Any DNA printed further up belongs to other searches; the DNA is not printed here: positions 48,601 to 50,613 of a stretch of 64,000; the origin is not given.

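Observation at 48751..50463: Cyclic-nucleotide-binding domains fused to a four-cluster Fe-S electron-transfer module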

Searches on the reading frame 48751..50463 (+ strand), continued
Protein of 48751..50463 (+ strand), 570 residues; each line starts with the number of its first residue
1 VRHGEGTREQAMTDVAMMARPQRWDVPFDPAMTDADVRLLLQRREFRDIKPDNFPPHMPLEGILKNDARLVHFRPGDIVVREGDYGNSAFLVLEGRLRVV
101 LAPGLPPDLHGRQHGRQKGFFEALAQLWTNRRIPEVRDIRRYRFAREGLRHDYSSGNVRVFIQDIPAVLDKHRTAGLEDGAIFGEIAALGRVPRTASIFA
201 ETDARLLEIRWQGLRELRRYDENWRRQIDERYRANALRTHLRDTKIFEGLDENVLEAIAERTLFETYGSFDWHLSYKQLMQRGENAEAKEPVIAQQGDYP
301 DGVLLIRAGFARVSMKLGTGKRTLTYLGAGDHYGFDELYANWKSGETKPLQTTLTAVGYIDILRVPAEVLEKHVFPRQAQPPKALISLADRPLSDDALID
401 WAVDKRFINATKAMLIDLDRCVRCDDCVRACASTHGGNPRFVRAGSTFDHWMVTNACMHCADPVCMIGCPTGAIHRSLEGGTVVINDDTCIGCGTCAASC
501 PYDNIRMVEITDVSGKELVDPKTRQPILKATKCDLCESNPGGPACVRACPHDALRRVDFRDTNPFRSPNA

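Call 23: find_related_loci(query=A1, collection=genome_contigs, flank=10000)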
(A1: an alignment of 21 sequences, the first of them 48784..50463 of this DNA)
Query A1 (559 aa) in genome_contigs; peptide patterns used: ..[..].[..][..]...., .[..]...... (x = any residue, [..] = any of these).
599 stretches matched a pattern (row limit reached: there are more); 573 encode a relative of the query (tblastn E <= 1e-3); the best 80 are kept; 80 distinct loci.
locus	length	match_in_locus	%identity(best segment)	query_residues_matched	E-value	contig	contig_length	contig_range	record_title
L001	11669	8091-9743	68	1-555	0e+0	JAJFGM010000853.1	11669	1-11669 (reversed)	MAG: Kiloniellaceae bacterium isolate OFTM278 OFTM278_852, whole genome shotgun sequence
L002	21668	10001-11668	69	1-559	0e+0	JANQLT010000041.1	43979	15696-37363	MAG: Kiloniellales bacterium isolate PL25a_bin.68 k99_2878333, whole genome shotgun sequence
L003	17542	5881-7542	67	2-556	0e+0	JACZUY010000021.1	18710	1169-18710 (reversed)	MAG: Proteobacteria bacterium isolate B17T1B10 B17T1B10_NODE1454, whole genome shotgun sequence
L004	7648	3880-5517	67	5-553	0e+0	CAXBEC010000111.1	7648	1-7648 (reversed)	MAG TPA_asm: uncultured Alphaproteobacteria bacterium isolate ERR2762182_binner13_Refined_36 genome assembly, contig: ER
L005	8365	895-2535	66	4-553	0e+0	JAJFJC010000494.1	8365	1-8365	MAG: Alphaproteobacteria bacterium isolate OFTM82 OFTM82_493, whole genome shotgun sequence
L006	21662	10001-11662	67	1-555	0e+0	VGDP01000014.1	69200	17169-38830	MAG: Alphaproteobacteria bacterium isolate M_DeepCast_50m_m2_221 M_DeepCast_50m_m2_221_Ga0194121_10000496, whole genome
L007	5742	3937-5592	66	2-554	0e+0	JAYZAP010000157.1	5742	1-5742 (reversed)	MAG: Pseudomonadota bacterium isolate XB_MAG1186 DB_MAG1186_0157, whole genome shotgun sequence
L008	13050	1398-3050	67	1-556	0e+0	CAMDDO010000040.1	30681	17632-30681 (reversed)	MAG: Rhizobium sp. Q54 isolate MaH-04nov19-276 genome assembly, contig: MaH-04nov19-C3495, whole genome shotgun sequence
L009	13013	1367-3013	66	4-556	0e+0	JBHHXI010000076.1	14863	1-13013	MAG: Rhodospirillales bacterium isolate D_2_bin.24 NODE_1492_length_14863_cov_7.484873, whole genome shotgun sequence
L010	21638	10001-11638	66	4-552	0e+0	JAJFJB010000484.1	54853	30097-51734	MAG: Alphaproteobacteria bacterium isolate OFTM273 OFTM273_483, whole genome shotgun sequence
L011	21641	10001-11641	66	4-553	0e+0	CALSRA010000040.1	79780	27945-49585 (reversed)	MAG: uncultured Alphaproteobacteria bacterium isolate L_MB362 genome assembly, contig: contig_29045_L_MB362, whole genom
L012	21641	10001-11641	67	1-550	0e+0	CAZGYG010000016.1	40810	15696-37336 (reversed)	MAG TPA_asm: uncultured Rhodospirillaceae bacterium isolate SRP119689_co1_213 genome assembly, contig: NODE_1134_length_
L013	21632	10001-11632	66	4-549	0e+0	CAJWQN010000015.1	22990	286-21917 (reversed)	MAG TPA_asm: uncultured Rhodospirillaceae bacterium isolate ERR599062_bin.14_MetaBAT_v2.12.1_MAG genome assembly, contig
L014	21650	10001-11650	65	4-554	0e+0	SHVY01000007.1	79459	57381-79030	MAG: Alphaproteobacteria bacterium isolate Baikal-deep-G51 BACOMB-C974, whole genome shotgun sequence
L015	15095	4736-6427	64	1-559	0e+0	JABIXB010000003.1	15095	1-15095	MAG: Rhodospirillaceae bacterium isolate SI073_bin108 k141_14734, whole genome shotgun sequence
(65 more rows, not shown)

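Call 30: predict_structure(alignment_id=A2)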
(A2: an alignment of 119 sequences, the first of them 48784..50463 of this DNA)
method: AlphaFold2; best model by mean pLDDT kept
length: 559 residues; sequences in the alignment: 119
mean_pLDDT: 76.0   pTM: 0.69
mean pLDDT of the five models: 76.0, 70.5, 68.2, 67.7, 64.5
residues with pLDDT >= 90: 89; 70-90: 309; 50-70: 126; < 50: 35
segments of 3 or more residues with pLDDT < 50: 1-10, 131-150
pLDDT, mean of each block of 10 residues (from residue 1): 44 69 92 88 87 88 80 73 86 52 59 63 52 37 29 63 79 72 76 89 81 80 76 87 89 78 72 71 93 87 89 85 93 92 88 93 88 85 78 76 87 83 77 85 72 57 62 71 71 79 79 82 70 82 81 56
secondary structure, 60 per line:
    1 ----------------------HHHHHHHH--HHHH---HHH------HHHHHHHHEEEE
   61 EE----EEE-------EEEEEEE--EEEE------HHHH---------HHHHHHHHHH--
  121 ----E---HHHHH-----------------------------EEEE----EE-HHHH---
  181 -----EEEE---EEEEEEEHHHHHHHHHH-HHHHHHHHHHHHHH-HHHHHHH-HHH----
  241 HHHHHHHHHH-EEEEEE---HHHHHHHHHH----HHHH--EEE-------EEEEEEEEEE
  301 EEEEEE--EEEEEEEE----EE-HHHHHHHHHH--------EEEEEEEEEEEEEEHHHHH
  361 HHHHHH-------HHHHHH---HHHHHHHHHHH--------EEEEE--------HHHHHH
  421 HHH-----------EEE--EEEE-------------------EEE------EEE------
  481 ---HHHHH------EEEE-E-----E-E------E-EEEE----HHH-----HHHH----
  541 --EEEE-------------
elements in order: H23-30 H33-36 H49-56 E57-62 E67-69 E77-83 E86-89 H96-99 H109-118 H129-133 E163-166 H174-177 E186-189 E193-199 H200-209 H211-224 H226-232 H241-250 E252-257 H261-270 H275-278 E281-283 E291-306 E309-316 H324-333 E342-355 H356-366 H374-379 H383-393 E402-406 H415-423 E435-437 E440-443 E463-465 E472-474 H484-488 E495-498 E517-520 H533-536 E543-546

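Call 32: search_solved_structures(query=A2, max_evalue=0.001, show_alignments=2)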
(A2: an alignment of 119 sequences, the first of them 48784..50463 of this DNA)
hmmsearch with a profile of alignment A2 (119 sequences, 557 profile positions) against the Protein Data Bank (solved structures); distinct sequences matched with E-value up to 0.001: 75 (the best 60 are shown).
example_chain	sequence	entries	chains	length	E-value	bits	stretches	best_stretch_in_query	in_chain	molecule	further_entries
7qv7_A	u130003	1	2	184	5.9e-23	84.2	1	402-553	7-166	Hydrogen dependent carbon dioxide reductase subunit HycB3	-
7z0s_B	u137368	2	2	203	2.1e-17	65.9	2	402-495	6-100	Formate hydrogenlyase subunit 2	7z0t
6cz7_B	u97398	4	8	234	3.3e-17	65.3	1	400-495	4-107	4Fe-4S ferredoxin, iron-sulfur binding domain protein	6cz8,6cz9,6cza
7qv7_B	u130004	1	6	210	4.3e-17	64.9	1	407-552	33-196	Hydrogen dependent carbon dioxide reductase subunit HycB4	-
5ezr_A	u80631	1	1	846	2.2e-14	56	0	50-92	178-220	cGMP-dependent protein kinase, putative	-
4rz7_A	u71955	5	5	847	2.2e-14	55.9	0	50-92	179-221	cGMP-dependent protein kinase, putative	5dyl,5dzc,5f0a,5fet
9p74_A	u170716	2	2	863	2.4e-14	55.8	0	50-93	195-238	cGMP-dependent protein kinase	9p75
8c0z_C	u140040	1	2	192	3.7e-14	55.2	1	399-546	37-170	Iron-sulfur cluster-binding protein potential subunit of aldehyde oxidoreductase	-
2ivf_B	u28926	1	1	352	3.8e-14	55.2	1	439-518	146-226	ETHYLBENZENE DEHYDROGENASE BETA-SUBUNIT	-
5dyk_A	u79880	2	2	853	2.1e-13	52.7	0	50-93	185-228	CGMP-dependent protein kinase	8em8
2vpw_B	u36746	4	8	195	9.5e-13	50.5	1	400-492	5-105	NRFC PROTEIN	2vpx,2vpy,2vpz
9vap_B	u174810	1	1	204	1.3e-12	50.1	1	399-490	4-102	4Fe-4S dicluster domain-containing protein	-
6x6u_B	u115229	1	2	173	8.5e-12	47.4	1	401-488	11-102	Oxidoreductase, Fe-S subunit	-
7b04_A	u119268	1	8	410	9.4e-12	47.3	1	440-491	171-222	Nitrite oxidoreductase subunit B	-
1q16_B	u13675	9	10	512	1.5e-11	46.5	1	441-494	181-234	Respiratory nitrate reductase 1 beta chain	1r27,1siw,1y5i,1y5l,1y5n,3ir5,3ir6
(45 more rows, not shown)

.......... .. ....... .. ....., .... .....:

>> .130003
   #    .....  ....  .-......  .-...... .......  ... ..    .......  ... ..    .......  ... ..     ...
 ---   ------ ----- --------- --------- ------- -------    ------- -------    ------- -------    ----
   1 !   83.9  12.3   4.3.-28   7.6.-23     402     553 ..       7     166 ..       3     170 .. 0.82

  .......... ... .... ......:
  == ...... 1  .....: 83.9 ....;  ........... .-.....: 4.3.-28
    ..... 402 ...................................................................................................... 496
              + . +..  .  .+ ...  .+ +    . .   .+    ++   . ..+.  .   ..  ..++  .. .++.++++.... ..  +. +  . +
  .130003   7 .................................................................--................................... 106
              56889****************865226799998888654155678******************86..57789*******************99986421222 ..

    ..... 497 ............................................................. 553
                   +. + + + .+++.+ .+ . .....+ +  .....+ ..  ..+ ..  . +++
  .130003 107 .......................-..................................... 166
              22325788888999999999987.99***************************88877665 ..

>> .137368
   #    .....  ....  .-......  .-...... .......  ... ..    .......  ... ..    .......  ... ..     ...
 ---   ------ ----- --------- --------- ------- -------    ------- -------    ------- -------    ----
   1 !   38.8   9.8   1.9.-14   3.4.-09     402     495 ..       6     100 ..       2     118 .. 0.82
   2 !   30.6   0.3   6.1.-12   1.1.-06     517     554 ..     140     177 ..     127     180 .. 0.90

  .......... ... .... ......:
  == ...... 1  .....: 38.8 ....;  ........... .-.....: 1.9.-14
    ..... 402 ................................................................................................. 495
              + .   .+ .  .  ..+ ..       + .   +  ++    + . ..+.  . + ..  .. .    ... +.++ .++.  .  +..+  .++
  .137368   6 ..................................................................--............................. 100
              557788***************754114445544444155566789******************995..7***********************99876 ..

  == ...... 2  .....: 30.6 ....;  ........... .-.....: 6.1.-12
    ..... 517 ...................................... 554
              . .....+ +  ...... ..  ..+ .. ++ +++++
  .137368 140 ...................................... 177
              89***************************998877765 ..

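Call 34: fold_search(model_id=the predicted structure, library=pdb)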
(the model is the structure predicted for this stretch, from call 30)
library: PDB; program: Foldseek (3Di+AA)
matches with E <= 10: 1398; with E <= 0.001: 600
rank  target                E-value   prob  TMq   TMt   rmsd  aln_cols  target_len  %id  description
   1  4x6r_B                4.9e-16  1.00  0.22  0.37  14.7       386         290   14  An Isoform-specific Myristylation Switch Targets RIIb PKA Holoenzymes to Membranes (released 2015-07-22)
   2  4z07_C                5.9e-16  1.00  0.21  0.43  12.7       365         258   13  Co-crystal structure of the tandem CNB (CNB-A/B) domains of human PKG I beta with cGMP (released 2016-04-13)
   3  4z07_A                8.7e-16  1.00  0.22  0.42  12.6       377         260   12  Co-crystal structure of the tandem CNB (CNB-A/B) domains of human PKG I beta with cGMP (released 2016-04-13)
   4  2qcs_B                1.7e-15  1.00  0.23  0.39  13.9       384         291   15  A complex structure between the Catalytic and Regulatory subunit of Protein Kinase A that represents the inhibited sta (released 2007-11-06)
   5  6rsx                  2.0e-15  1.00  0.20  0.38  14.7       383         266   13  Regulatory Subunit of cAMP-dependant Protein Kinase A from Euglena gracilis at 1.6 A resolution (released 2020-10-28)
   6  1cx4                  2.7e-15  1.00  0.20  0.40  16.1       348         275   14  CRYSTAL STRUCTURE OF A DELETION MUTANT OF THE TYPE II BETA REGULATORY SUBUNIT OF CAMP-DEPENDENT PROTEIN KINASE (released 2001-03-07)
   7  6byr_B                3.6e-15  1.00  0.23  0.40  16.0       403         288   14  Structures of the PKA RI alpha holoenzyme with the FLHCC driver J-PKAc alpha or native PKAc alpha (released 2019-04-03)
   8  6no7_F                4.0e-15  1.00  0.22  0.39  15.1       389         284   15  Crystal Structure of the full-length wild-type PKA RIa Holoenzyme (released 2019-07-24)
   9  1rl3_B                4.5e-15  1.00  0.21  0.41  15.5       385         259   15  Crystal structure of cAMP-free R1a subunit of PKA (released 2004-07-06)
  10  6no7_D                5.7e-15  1.00  0.22  0.37  14.6       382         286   14  Crystal Structure of the full-length wild-type PKA RIa Holoenzyme (released 2019-07-24)
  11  5j3u                  8.4e-15  1.00  0.21  0.42  13.6       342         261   14  Co-crystal structure of the regulatory domain of Toxoplasma gondii PKA with cAMP (released 2016-04-20)
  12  3shr_A                8.9e-15  1.00  0.21  0.39  17.3       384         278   13  Crystal Structure of cGMP-dependent Protein Kinase Reveals Novel Site of Interchain Communication (released 2011-09-21)
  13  5kbf_A                1.1e-14  1.00  0.19  0.37  13.0       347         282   14  cAMP bound PfPKA-R (141-441) (released 2016-10-12)
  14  3j4q_B                1.1e-14  1.00  0.20  0.27  15.8       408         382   11  Pseudo-atomic model of the AKAP18-PKA complex in a bent conformation derived from electron microscopy (released 2013-11-13)
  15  1rgs                  1.2e-14  1.00  0.21  0.41  14.3       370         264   15  REGULATORY SUBUNIT OF CAMP DEPENDENT PROTEIN KINASE (released 1996-12-07)
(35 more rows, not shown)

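Call 50: search_protein_representatives(protein=window:48784-50463:+)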
Query: 559 residues. Proteins with E-value up to 0.001 (for the whole library): 7777; up to 1e-10: 1749; up to 1e-30: 661. The best 150 are listed.
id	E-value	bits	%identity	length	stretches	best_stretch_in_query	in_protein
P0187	7.0e-192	655.0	52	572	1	3-551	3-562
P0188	2.7e-190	649.8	54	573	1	1-551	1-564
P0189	7.3e-188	641.8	50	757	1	1-550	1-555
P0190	1.9e-182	623.9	55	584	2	6-375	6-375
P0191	7.8e-173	592.2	54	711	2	145-551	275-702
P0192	6.3e-171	585.9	54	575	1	7-550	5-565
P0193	5.2e-170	582.8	48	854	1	6-554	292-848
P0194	3.6e-169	580.0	50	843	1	4-552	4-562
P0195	3.9e-166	570.0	49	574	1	9-550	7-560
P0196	1.6e-165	568.0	48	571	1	13-556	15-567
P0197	2.0e-165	567.7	48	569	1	4-554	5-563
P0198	3.5e-164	563.6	47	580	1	7-552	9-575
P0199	1.3e-162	558.5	50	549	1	5-552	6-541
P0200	2.7e-159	547.5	48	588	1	6-550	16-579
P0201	8.0e-157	539.3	44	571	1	7-554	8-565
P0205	7.9e-154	529.4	53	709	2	243-552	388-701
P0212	8.4e-150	516.1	44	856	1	2-553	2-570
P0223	1.0e-141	489.4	52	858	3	243-549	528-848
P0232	3.1e-135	468.0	47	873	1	67-551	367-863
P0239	7.3e-131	453.6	45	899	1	41-551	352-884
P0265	3.1e-118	411.9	44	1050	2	278-549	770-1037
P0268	7.1e-116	404.1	47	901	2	366-548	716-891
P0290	7.8e-103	361.1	45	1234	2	233-555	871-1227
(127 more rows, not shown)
